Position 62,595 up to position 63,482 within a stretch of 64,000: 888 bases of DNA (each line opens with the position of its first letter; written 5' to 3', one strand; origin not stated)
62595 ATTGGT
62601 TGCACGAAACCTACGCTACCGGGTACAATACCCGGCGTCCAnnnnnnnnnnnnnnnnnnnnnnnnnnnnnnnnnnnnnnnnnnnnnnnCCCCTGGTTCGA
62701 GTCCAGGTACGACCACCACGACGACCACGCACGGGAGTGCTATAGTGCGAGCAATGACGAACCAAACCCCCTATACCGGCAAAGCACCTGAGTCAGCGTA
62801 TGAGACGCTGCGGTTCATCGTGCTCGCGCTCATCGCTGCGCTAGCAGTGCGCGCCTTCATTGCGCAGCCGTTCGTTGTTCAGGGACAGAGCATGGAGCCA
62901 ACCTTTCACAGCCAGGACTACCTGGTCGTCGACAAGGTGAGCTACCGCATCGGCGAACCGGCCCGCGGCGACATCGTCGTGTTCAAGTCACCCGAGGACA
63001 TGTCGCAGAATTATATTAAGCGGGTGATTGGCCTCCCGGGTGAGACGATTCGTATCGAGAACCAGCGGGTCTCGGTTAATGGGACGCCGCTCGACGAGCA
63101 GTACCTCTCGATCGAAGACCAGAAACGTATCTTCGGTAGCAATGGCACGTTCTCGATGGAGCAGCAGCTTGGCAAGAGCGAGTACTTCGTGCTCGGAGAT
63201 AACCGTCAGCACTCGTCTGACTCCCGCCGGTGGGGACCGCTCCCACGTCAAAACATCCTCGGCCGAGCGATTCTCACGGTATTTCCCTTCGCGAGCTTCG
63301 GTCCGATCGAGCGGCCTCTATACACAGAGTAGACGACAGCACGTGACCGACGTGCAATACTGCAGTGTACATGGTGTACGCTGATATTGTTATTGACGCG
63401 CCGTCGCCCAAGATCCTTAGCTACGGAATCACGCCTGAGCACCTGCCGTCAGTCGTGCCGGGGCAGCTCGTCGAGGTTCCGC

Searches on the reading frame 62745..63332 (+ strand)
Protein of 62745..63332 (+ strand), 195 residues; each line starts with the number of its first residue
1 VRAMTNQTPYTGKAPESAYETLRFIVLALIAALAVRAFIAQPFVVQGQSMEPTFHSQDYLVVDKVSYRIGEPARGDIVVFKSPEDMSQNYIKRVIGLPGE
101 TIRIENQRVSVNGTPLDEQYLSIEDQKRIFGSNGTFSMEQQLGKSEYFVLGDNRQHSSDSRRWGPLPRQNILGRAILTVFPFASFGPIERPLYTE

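Call 47: search_protein_families(library=pfam, proteins=[window:62745-63332:+], max_evalue=0.0001)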
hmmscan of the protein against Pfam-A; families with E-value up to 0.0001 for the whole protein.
window:62745-63332:+ (195 aa): 2 families
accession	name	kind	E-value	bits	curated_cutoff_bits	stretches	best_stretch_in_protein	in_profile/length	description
PF10502.14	Peptidase_S26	-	4.7e-55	186.5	22.9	1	20-179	3-167/168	Signal peptidase, peptidase S26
PF00717.28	Peptidase_S24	-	5.6e-08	32.9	23.3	1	44-129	39-111/116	Peptidase S24-like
